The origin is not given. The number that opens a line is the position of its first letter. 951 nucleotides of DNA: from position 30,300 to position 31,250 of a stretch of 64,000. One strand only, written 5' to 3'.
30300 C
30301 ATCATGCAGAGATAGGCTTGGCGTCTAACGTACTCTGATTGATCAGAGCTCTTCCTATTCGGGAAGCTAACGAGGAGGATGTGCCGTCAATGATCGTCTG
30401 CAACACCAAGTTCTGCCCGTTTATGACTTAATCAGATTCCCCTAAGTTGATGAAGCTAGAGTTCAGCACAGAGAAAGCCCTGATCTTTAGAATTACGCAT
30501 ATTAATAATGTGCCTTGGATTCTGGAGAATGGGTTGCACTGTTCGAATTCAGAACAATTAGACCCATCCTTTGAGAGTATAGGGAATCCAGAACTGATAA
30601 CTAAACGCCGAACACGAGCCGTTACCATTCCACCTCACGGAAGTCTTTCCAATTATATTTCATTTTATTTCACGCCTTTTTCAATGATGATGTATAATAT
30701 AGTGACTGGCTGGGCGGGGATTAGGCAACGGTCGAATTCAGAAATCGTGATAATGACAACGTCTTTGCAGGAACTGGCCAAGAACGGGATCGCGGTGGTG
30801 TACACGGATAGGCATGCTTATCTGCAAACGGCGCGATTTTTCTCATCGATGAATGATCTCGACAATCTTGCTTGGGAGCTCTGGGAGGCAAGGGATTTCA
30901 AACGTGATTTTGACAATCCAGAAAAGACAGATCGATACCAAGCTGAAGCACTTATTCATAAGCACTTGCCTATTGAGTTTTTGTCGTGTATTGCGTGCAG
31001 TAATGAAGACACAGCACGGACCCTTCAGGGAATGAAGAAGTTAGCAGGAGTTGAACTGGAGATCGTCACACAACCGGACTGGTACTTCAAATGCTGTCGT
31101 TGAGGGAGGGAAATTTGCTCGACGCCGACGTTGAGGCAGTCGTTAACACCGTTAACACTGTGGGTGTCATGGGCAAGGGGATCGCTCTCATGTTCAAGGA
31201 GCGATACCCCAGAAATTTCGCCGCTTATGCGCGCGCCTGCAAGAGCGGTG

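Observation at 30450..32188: DarT-DarG (ssDNA ADP-ribosylating toxin / macrodomain antitoxin) module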

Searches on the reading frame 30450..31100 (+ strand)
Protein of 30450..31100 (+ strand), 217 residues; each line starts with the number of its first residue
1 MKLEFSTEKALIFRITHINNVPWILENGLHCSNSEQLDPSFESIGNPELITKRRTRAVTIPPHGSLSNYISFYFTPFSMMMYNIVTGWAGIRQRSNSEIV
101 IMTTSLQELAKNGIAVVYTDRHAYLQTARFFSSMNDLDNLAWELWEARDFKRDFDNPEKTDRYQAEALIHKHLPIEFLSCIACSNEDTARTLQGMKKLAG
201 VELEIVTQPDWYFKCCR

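Call 4: search_protein_families(library=pfam, proteins=[window:30450-31100:+], max_evalue=0.01)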
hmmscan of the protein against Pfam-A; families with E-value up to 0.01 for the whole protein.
window:30450-31100:+ (217 aa): 1 family
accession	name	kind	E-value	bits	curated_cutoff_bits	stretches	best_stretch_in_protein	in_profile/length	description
PF14487.12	DarT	-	6.1e-53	180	22.5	1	13-213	1-201/201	ssDNA thymidine ADP-ribosyltransferase, DarT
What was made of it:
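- On DarT (PF14487 / NCBIfam NF048013 toxin_DarT equivalog): Pfam 180 bits (cut-off 22.5), profile positions 1–201 of 201 (call 4).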

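Call 5: search_protein_families(library=padloc, proteins=[window:30450-31100:+], max_evalue=0.01)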
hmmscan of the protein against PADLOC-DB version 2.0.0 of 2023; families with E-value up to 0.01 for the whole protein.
window:30450-31100:+ (217 aa): 1 family
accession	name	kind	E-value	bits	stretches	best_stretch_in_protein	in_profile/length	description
PDLC02991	DarT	-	5e-60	200.7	1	7-213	7-196/196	-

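Call 6: search_protein_families(library=ncbifam, proteins=[window:30450-31100:+], max_evalue=0.01)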
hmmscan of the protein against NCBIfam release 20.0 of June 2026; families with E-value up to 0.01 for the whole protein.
window:30450-31100:+ (217 aa): 1 family
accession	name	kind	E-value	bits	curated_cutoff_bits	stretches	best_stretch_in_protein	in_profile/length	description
NF048013.1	toxin_DarT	equivalog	4.7e-65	219.1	150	1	12-213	1-204/204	type II toxin-antitoxin system toxin DNA ADP-ribosyl transferase DarT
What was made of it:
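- On DarT (PF14487 / NCBIfam NF048013 toxin_DarT equivalog): NCBIfam 219 bits (cut-off 150), 1–204 of 204 (call 6).
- On DarTG1 (DarT1 + NADAR): There is no NADAR hit and the partner is a macrodomain (calls 4 and 6).
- Pfam, PADLOC and NCBIfam all give full-length hits, and the NCBIfam equivalog hits are above their curated cut-offs (calls 4, 5 and 6). Both ORFs are full length relative to their profiles, with no frameshift or stop (calls 4–6).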

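Call 7: search_solved_structures(query=window:30450-31100:+, show_alignments=3, max_evalue=0.01)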
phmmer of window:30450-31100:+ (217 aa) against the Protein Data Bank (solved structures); distinct sequences matched with E-value up to 0.01: 3.
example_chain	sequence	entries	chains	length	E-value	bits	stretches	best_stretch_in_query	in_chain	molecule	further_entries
7omv_AAA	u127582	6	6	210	2.6e-24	89.1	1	8-213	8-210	DarT domain-containing protein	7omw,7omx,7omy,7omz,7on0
7yk3_A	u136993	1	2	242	3.8e-11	46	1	11-212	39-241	DNA ADP-ribosyl transferase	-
7omu_AAA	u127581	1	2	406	3e-06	30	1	12-213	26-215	Macro domain-containing protein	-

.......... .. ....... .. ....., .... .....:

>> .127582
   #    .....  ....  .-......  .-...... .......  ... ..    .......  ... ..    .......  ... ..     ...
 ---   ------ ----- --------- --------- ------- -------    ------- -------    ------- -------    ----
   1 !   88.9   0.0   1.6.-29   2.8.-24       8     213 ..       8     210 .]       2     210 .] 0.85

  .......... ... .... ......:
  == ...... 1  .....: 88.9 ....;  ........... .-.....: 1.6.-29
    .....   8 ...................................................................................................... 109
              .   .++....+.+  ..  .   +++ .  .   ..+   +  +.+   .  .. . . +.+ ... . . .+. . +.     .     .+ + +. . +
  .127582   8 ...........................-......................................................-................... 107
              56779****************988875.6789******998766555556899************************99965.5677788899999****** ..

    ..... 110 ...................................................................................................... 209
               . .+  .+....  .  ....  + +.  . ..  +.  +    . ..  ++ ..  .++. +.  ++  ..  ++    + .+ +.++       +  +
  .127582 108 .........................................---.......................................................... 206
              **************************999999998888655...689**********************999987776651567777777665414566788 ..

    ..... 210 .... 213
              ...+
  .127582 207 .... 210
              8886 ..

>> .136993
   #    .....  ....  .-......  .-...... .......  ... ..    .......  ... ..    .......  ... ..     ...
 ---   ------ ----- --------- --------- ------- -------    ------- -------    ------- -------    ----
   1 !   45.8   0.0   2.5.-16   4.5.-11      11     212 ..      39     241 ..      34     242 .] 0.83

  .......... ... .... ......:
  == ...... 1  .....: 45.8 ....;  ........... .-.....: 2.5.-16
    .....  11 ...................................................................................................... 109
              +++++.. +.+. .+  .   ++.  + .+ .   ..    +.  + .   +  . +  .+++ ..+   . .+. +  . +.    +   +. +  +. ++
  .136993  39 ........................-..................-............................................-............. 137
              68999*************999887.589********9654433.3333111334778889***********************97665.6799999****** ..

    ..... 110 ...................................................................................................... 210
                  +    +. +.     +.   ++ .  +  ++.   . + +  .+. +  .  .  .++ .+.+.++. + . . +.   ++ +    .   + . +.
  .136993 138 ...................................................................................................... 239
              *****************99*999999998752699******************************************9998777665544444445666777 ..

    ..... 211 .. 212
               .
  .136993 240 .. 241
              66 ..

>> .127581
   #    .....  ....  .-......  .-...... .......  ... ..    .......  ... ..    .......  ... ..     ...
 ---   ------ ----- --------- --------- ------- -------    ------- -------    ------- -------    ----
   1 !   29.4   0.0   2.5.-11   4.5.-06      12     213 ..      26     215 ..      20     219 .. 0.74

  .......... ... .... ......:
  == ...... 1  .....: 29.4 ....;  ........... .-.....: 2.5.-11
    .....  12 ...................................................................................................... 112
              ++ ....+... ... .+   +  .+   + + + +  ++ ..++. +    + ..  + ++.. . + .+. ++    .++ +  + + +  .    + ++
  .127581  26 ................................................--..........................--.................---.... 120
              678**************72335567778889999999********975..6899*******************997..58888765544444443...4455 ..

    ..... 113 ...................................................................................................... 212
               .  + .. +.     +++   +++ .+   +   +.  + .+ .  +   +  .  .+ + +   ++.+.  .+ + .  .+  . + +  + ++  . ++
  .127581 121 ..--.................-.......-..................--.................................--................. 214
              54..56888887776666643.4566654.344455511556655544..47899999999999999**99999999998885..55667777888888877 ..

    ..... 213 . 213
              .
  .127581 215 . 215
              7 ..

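Call 27: find_homologous_proteins(query=window:30450-31100:+, max_evalue=1e-10)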
Query window:30450-31100:+ (217 aa): 1298 proteins with E <= 1e-10 among 1389 candidates; the best 120 are listed.
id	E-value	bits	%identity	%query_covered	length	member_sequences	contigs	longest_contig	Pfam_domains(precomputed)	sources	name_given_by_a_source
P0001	1.1e-145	500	100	100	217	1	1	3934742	PF14487.13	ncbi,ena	-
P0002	7.2e-88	312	66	98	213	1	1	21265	PF14487.13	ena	-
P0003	3.1e-87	309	64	98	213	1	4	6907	PF14487.13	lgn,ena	-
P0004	3.5e-87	309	64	98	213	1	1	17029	PF14487.13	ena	-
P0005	5.6e-86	305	63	98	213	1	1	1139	PF14487.13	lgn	-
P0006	1.1e-85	304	61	98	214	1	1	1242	PF14487.13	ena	-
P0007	2.1e-85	303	62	98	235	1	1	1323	PF14487.13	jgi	jgi:hypothetical protein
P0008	2.3e-85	303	64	97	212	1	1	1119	PF14487.13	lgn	-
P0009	3.4e-85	303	62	98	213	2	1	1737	PF14487.13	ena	-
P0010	7.0e-85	302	64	99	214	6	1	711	PF14487.13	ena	-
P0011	8.7e-85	301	63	99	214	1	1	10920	PF14487.13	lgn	-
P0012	1.6e-84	301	63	97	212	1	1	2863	PF14487.13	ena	-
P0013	1.9e-84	300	62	99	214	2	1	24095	PF14487.13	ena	-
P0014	2.1e-84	300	63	98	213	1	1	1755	PF14487.13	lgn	-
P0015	2.4e-84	300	61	99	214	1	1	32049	PF14487.13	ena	-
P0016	2.9e-84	300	64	99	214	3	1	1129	PF14487.13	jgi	-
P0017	3.2e-84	300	62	98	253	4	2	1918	PF14487.13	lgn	-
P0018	4.2e-84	299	62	98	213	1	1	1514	PF14487.13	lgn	-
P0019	4.7e-84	299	64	98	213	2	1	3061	PF14487.13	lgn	-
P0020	4.8e-84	299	62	98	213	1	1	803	PF14487.13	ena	-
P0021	9.1e-84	298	64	99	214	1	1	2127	PF14487.13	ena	-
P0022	1.1e-83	298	62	98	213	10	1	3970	PF14487.13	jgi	jgi:hypothetical protein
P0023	1.6e-83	297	61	98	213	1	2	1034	PF14487.13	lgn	-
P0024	1.7e-83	297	61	98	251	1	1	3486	PF14487.13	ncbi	-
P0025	1.9e-83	297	62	98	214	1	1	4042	PF14487.13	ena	-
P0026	2.0e-83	297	64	99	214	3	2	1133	PF14487.13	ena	-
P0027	2.9e-83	296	62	98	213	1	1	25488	PF14487.13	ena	-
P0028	3.5e-83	296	61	98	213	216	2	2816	PF14487.13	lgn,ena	-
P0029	5.6e-83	296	63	98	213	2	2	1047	PF14487.13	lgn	-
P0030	6.8e-83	295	62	97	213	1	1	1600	PF14487.13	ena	-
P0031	1.0e-82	295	60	98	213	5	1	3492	PF14487.13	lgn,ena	-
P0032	3.5e-82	293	58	99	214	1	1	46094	PF14487.13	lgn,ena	-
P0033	3.9e-82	293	61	97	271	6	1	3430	PF14487.13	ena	-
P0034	4.3e-82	293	60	98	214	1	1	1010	PF14487.13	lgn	-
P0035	4.7e-82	293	61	97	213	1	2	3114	PF14487.13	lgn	-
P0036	4.7e-82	293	62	97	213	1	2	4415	PF14487.13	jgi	jgi:hypothetical protein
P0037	4.7e-82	293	62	97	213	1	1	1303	PF14487.13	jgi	jgi:hypothetical protein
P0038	7.3e-82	292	60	98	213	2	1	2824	PF14487.13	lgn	-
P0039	7.4e-82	292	61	98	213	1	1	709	PF14487.13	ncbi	-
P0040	8.8e-82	292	58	99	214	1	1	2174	PF14487.13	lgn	-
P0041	1.2e-81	291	60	98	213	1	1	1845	PF14487.13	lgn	-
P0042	1.9e-81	291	58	99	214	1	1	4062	PF14487.13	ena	-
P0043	2.0e-81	290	61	98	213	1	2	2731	PF14487.13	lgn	-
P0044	2.2e-81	290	60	98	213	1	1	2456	PF14487.13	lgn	-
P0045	2.4e-81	290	60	98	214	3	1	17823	PF14487.13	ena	-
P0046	2.4e-81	290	60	99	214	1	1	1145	PF14487.13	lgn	-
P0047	2.8e-81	290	61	96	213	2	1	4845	PF14487.13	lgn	-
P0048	2.9e-81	290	65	91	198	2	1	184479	PF14487.13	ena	-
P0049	4.2e-81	289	59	98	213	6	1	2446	PF14487.13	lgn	-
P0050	5.3e-81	289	59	99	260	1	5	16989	PF14487.13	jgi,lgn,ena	jgi:hypothetical protein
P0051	5.8e-81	289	60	98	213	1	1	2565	PF14487.13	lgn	-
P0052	6.4e-81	289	59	98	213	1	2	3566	PF14487.13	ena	-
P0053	8.5e-81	288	61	96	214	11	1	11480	PF14487.13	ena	-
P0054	2.1e-80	287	60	98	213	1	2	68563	PF14487.13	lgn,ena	-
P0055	2.1e-80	287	59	98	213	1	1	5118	PF14487.13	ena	-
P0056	2.2e-80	287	61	98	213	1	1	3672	PF14487.13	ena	-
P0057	2.8e-80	287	58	96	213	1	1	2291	PF14487.13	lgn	-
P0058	3.0e-80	287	59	98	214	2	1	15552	PF14487.13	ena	-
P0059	3.6e-80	286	59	98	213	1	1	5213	PF14487.13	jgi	jgi:ssDNA thymidine ADP-ribosyltransferase, DarT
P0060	4.0e-80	286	59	98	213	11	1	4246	PF14487.13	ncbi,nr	ncbi:DUF4433 domain-containing protein [Patescibacteria group bacterium]|nr:DUF4433 domain-containin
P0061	4.2e-80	286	62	98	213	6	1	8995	PF14487.13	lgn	-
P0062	4.3e-80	286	58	99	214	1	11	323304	PF14487.13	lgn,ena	-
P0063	4.5e-80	286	59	98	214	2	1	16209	PF14487.13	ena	-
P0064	6.2e-80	286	60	98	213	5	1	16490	PF14487.13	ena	-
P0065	6.2e-80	286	60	98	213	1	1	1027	PF14487.13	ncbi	-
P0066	7.8e-80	285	61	97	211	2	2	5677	PF14487.13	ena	-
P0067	9.3e-80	285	60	97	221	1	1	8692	PF14487.13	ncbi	-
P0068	1.2e-79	285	61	98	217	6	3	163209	PF14487.13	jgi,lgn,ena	-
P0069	1.2e-79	285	58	98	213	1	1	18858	PF14487.13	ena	-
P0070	1.3e-79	285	61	98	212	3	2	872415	PF14487.13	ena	-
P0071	2.0e-79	284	59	98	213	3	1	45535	PF14487.13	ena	-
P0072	2.1e-79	284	59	98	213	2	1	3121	PF14487.13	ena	-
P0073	2.5e-79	284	60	98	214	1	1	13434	PF14487.13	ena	-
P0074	2.8e-79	283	59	96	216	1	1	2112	PF14487.13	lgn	-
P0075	3.0e-79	283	59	98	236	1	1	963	PF14487.13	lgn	-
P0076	3.1e-79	283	59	98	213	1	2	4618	PF14487.13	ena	-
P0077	3.9e-79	283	57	99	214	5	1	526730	PF14487.13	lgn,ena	-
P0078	4.2e-79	283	57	99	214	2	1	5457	PF14487.13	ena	-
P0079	5.6e-79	282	57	98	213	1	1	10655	PF14487.13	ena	-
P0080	7.4e-79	282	58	98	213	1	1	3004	PF14487.13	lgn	-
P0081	7.8e-79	282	58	99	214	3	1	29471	PF14487.13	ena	-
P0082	8.2e-79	282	58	99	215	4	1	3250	PF14487.13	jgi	-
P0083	1.2e-78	281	56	99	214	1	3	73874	PF14487.13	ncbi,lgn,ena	-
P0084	1.6e-78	281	59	98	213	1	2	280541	PF14487.13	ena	-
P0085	2.0e-78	281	57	99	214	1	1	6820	PF14487.13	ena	-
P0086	2.1e-78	281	57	98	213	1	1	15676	PF14487.13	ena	-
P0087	4.3e-78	280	59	98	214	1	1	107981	PF14487.13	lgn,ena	-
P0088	4.7e-78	279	57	96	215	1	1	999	PF14487.13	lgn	-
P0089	5.9e-78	279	60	98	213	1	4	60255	PF14487.13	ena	-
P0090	1.3e-77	278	55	98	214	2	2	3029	PF14487.13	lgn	-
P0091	1.5e-77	278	60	98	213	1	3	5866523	PF14487.13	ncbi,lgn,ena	-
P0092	2.2e-77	277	57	99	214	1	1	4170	PF14487.13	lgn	-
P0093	3.0e-77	277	57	96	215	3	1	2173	PF14487.13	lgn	-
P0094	4.1e-77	276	57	98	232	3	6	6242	PF14487.13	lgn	-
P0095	4.2e-77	276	55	98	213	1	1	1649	PF14487.13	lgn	-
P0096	5.2e-77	276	59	98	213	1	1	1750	PF14487.13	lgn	-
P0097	5.7e-77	276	59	96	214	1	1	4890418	PF14487.13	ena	-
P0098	5.9e-77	276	56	98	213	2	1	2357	PF14487.13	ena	-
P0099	7.2e-77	276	58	98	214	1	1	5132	PF14487.13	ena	-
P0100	8.3e-77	275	55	98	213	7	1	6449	PF14487.13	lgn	-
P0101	8.9e-77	275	58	98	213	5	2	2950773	PF14487.13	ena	-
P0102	9.3e-77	275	65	86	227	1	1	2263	PF14487.13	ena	-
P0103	1.1e-76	275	59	98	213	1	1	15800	PF14487.13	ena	-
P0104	1.8e-76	274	62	92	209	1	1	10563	PF14487.13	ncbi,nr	ncbi:MAG: DUF4433 domain-containing protein, partial [Gammaproteobacteria bacterium]|nr:DUF4433 doma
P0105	2.9e-76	274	59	98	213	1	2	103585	PF14487.13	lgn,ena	-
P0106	3.7e-76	273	61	98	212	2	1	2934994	PF14487.13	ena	-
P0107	4.4e-76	273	59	98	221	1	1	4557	PF14487.13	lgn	-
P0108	6.6e-76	272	58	98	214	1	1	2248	PF14487.13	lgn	-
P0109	1.0e-75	272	57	99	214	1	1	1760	PF14487.13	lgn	-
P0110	1.3e-75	271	57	96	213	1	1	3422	PF14487.13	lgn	-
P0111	1.5e-75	271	56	98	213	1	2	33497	PF14487.13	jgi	-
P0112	2.1e-75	271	57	98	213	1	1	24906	PF14487.13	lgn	-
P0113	3.1e-75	270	66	84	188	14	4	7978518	PF14487.13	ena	-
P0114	3.6e-75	270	56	99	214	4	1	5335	PF14487.13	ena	-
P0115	4.0e-75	270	55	98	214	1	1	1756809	PF14487.13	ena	-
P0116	9.1e-75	269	56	99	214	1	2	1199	PF14487.13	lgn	-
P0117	9.3e-75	269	62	89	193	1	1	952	PF14487.13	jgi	jgi:hypothetical protein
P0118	1.0e-74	269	55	97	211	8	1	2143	PF14487.13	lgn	-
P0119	1.3e-74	268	56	98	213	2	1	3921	PF14487.13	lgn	-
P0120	1.3e-74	268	57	96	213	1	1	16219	PF14487.13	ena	-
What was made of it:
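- Checked: The first ORF has a TTG at 30447 followed directly by an ATG at 30450; the ATG start gives 217 aa. That 217-aa form is the one held in the public protein collection (P0001, call 27).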

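Call 28: find_encoding_contigs(protein=P0001, flank=10000, max_places=3)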
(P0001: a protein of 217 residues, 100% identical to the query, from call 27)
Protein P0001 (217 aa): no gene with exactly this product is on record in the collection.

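Call 32: find_encoding_contigs(protein=P0002, flank=6000, max_places=2)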
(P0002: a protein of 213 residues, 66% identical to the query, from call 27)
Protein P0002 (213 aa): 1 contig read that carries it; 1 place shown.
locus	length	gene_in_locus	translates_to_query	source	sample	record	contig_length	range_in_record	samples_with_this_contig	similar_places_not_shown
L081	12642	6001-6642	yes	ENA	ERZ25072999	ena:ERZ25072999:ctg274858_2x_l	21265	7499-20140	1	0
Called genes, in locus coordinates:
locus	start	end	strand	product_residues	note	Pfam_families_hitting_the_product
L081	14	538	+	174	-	-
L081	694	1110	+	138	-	PF01797:Y1_Tnp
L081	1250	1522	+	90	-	-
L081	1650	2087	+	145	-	PF20432:Xre-like-HTH (faint), PF09722:Xre_MbcA_ParS_C (weak)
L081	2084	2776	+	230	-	PF08808:RES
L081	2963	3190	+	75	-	PF12728:HTH_17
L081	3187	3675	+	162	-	-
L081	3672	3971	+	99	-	-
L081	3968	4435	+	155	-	PF13479:AAA_24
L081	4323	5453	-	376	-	PF00239:Resolvase, PF07508:Recombinase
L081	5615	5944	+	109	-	PF12844:HTH_19, PF13443:HTH_26, PF13560:HTH_31, PF01381:HTH_3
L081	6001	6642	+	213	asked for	PF14487:DarT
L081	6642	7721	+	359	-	PF01661:Macro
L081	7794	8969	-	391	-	PF13356:Arm-DNA-bind_3, PF14659:Phage_int_SAM_3, PF22022:Phage_int_M (weak), PF00589:Phage_integrase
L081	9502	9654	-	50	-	-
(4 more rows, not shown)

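Call 33: find_encoding_contigs(protein=P0048, flank=6000, max_places=2)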
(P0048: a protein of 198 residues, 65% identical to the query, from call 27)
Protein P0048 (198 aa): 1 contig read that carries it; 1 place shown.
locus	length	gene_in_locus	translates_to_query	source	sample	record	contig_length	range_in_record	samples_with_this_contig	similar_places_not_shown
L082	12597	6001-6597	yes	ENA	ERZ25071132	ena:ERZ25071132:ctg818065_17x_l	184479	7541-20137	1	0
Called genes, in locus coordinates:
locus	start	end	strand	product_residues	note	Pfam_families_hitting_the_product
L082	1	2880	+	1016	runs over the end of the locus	PF04313:HSDR_N, PF04851:ResIII, PF18766:SWI2_SNF2, PF22679:T1R_D3-like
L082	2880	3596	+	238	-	PF01863:YgjP-like, PF10263:SprT-like (weak)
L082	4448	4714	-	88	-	PF13751:DDE_Tnp_1_6 (weak)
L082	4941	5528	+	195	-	PF00872:Transposase_mut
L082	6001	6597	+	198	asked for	PF14487:DarT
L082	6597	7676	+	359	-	PF01661:Macro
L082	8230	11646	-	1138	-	PF13482:RNase_H_2, PF13245:AAA_19 (weak), PF13604:AAA_30, PF05127:NAT10_TcmA_helicase (weak), PF13086:AAA_11 (weak), PF13087:AAA_12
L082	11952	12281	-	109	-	-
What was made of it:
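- One sits beside an integrase, a resolvase and RES-Xre; the other beside type I R-M HsdR and transposases (calls 32 and 33). The closest homologues sit in mobile or defence contexts (calls 32 and 33).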

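Call 35: search_protein_families(library=padloc, alignment_id=A1, max_evalue=0.00001)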
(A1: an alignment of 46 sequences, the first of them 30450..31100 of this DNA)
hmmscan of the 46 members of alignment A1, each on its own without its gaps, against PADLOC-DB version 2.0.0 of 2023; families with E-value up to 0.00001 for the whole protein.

A. member 1, window:30450-31100:+ (217 aa): 1 family
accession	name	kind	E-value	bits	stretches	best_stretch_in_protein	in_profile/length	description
PDLC02991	DarT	-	5e-60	200.7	1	7-213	7-196/196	-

B. families by the number of members that match (of 46 scanned): 5 families
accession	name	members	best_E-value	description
PDLC02990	DarG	1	4.3e-119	-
PDLC02991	DarT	1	5e-60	-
PDLC04134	mad2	1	3e-12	mads_2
PDLC02402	Aga_SIR2-PNTD1-PNTD2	1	1.9e-10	Class I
PDLC02418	Aga_SIR2-Kinase-PNTD1-PNTD2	1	1.7e-08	Class I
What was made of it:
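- On Anti-phage abortive-infection system: No neighbouring defence genes were found (call 35).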

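Call 36: search_protein_families(library=pfam, alignment_id=A1, max_evalue=0.00001)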
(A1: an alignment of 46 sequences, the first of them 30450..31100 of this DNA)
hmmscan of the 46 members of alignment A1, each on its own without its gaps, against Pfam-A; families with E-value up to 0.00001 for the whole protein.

A. member 1, window:30450-31100:+ (217 aa): 1 family
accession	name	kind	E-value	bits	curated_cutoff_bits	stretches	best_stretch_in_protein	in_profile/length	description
PF14487.12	DarT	-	6.1e-53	180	22.5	1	13-213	1-201/201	ssDNA thymidine ADP-ribosyltransferase, DarT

B. families by the number of members that match (of 46 scanned): 84 families (the first 25 are shown)
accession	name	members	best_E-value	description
PF00515.34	TPR_1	2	2.1e-32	Tetratricopeptide repeat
PF00593.30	TonB_dep_Rec_b-barrel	2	1.1e-29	TonB dependent receptor-like, beta-barrel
PF07719.23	TPR_2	2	3.2e-29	Tetratricopeptide repeat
PF13432.12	TPR_16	2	1.2e-28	Tetratricopeptide repeat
PF13181.12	TPR_8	2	8.8e-25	Tetratricopeptide repeat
PF07715.20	Plug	2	1e-23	TonB-dependent Receptor Plug Domain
PF13431.12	TPR_17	2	1.8e-22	Tetratricopeptide repeat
PF14559.12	TPR_19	2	8.1e-22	Tetratricopeptide repeat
PF13428.12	TPR_14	2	1.1e-20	Tetratricopeptide repeat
PF13371.12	TPR_9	2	6.5e-09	Tetratricopeptide repeat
PF02538.19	Hydantoinase_B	1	3e-211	Hydantoinase B/oxoprolinase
PF00330.25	Aconitase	1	1.2e-162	Aconitase family (aconitate hydratase)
PF07394.17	DUF1501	1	7.6e-151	Protein of unknown function (DUF1501)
PF00202.27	Aminotran_3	1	1.4e-122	Aminotransferase class-III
PF01019.26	G_glu_transpept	1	1.1e-102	Gamma-glutamyltranspeptidase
PF14487.12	DarT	1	6.1e-53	ssDNA thymidine ADP-ribosyltransferase, DarT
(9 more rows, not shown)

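Call 44: search_solved_structures(query=A2, max_evalue=10)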
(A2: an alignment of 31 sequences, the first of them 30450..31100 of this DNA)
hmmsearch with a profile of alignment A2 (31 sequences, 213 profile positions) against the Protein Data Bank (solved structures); distinct sequences matched with E-value up to 10: 3.
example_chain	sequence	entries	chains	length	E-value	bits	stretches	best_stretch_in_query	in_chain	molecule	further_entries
7omv_AAA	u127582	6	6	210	3.1e-34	121.5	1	10-212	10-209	DarT domain-containing protein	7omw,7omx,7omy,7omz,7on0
7yk3_A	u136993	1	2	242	4.5e-15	58.9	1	11-212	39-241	DNA ADP-ribosyl transferase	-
7omu_AAA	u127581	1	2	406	7.4e-05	25.5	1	12-85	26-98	Macro domain-containing protein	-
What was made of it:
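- On DarTG1 (DarT1 + NADAR): No DarT1 structure is detected by the profile at E ≤ 10 (call 44).
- A profile of 31 homologues finds only DarT2 structures even at E ≤ 10 (call 44). Only DarT2 structures are detected, even by a profile at E ≤ 10 (call 44).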
